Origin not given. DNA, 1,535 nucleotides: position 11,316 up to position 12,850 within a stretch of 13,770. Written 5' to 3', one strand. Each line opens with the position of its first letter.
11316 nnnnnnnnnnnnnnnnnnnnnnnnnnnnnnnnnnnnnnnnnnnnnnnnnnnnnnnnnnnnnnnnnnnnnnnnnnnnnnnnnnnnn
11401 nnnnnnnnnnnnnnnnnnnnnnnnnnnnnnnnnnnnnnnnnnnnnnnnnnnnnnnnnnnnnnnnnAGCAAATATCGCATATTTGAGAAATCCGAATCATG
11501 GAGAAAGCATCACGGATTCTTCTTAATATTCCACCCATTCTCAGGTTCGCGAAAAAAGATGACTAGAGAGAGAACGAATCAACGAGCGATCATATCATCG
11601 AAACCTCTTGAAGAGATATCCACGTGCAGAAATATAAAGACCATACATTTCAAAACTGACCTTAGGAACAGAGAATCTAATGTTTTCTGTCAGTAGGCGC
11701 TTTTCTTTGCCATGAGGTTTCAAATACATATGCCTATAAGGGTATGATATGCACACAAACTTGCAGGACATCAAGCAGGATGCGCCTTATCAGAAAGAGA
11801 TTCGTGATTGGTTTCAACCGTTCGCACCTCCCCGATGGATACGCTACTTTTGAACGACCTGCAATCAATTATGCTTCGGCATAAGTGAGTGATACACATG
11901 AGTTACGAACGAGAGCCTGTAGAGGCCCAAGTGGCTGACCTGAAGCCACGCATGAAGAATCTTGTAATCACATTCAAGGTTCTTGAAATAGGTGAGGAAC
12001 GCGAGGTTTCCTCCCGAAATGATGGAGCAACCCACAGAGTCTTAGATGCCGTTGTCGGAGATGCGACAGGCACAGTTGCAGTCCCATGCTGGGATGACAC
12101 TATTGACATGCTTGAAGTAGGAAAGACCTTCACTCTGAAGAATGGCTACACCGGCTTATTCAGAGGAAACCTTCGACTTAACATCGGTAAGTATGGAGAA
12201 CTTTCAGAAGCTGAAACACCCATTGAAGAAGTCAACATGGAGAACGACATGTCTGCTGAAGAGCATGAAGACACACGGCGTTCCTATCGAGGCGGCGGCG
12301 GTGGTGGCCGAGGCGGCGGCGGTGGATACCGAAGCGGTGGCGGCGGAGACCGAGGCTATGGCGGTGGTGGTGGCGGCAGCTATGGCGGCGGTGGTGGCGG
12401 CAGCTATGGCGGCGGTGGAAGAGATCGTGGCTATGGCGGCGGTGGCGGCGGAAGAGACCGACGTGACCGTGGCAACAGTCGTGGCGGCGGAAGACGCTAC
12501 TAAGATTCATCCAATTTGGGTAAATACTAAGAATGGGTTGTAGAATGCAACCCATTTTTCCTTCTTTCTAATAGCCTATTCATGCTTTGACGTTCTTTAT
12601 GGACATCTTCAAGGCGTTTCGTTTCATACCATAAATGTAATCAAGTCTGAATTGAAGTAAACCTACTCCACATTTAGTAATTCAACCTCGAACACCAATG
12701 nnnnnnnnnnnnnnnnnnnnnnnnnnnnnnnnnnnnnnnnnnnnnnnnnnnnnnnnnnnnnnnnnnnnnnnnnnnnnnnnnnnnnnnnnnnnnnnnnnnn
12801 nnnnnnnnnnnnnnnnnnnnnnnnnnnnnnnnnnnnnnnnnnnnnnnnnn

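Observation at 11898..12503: Archaeal single-OB SSB fused to a ~70-aa RGG/[G/S]YG low-complexity tail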

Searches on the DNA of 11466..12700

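Call 42: search_rna_families(source=window, start=11466, end=12700, threshold=evalue, max_evalue=1)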
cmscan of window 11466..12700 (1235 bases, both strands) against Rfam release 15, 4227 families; matches with E-value up to 1: 3.
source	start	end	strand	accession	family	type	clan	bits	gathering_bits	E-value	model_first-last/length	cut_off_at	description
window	11627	11689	+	RF01299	SNORD2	Gene; snRNA; snoRNA; CD-box;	CL00072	20.5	37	0.59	1-69/69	no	Small nucleolar RNA SNORD2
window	11952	12008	+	RF01845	enod40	Gene;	-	19.7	45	0.048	1-263/263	no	Early nodulin 40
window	12485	12569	+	RF00558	L20_leader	Cis-reg; leader;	-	19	58.7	0.8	1-127/127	no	Ribosomal protein L20 leader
